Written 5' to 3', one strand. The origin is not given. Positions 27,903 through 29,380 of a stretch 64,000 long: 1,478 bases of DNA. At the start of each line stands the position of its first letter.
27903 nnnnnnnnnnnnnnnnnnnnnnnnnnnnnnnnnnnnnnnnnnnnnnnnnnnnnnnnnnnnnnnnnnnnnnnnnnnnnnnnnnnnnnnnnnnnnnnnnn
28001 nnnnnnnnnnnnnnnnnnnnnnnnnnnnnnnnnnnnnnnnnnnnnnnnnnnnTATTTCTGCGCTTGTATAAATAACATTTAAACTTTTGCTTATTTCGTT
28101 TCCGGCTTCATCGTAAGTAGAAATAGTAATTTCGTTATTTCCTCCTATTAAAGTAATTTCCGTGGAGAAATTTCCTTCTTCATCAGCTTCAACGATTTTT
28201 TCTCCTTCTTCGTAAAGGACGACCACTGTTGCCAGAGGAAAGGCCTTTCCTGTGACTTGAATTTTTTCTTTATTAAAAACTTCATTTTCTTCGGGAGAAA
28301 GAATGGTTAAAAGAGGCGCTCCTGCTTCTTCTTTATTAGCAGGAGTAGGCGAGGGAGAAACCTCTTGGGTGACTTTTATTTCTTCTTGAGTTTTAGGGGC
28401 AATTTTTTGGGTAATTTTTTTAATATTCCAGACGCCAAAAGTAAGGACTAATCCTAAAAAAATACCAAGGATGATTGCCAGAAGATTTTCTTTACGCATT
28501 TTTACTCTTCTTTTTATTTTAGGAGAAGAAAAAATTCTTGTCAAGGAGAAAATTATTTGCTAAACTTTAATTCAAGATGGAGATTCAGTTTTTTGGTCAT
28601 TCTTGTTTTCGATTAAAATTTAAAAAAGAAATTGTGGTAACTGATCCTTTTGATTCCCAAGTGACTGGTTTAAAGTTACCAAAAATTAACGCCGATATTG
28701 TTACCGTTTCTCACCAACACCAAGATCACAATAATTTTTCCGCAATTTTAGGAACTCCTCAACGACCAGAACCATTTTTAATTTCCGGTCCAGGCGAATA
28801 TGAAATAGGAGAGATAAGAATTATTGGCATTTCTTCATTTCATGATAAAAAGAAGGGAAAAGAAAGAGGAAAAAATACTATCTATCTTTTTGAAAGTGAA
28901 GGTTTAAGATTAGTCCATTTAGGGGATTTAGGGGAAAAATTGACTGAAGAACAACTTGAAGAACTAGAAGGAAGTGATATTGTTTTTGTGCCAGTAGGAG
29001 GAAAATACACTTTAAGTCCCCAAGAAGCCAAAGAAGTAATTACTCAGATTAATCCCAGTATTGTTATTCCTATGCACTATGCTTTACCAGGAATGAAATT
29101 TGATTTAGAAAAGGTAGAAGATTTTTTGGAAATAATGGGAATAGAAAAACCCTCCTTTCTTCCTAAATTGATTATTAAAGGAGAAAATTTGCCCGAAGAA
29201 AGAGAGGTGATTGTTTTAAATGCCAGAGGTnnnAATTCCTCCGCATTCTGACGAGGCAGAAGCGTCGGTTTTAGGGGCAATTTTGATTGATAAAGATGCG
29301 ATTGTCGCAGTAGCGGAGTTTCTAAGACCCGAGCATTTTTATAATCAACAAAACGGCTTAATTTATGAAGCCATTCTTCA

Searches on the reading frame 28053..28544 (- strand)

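Call 60: search_protein_families(library=pfam, proteins=[window:28053-28544:-])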
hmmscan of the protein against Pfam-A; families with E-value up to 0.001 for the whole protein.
window:28053-28544:- (164 aa): 3 families
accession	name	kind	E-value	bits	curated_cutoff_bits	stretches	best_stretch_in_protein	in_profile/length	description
PF09136.16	Glucodextran_B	-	4.7e-12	46.1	27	1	77-158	1-80/83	Glucodextranase, domain B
PF17936.7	Big_6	-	1.5e-07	32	27.6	1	87-157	7-79/83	Bacterial Ig domain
PF19077.6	Big_13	-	0.00038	21.3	27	1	87-157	21-98/102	Bacterial Ig-like domain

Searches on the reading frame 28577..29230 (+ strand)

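Call 24: search_protein_families(library=pfam, proteins=[window:28577-29230:+])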
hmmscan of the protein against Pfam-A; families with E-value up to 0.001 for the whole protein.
window:28577-29230:+ (218 aa): 2 families
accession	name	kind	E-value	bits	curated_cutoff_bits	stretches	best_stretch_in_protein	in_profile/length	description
PF13483.12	Lactamase_B_3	-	1.1e-51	175.5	24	1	2-167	1-160/160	Beta-lactamase superfamily domain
PF12706.13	Lactamase_B_2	-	1.7e-11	44.5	27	1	75-168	96-200/200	Beta-lactamase superfamily domain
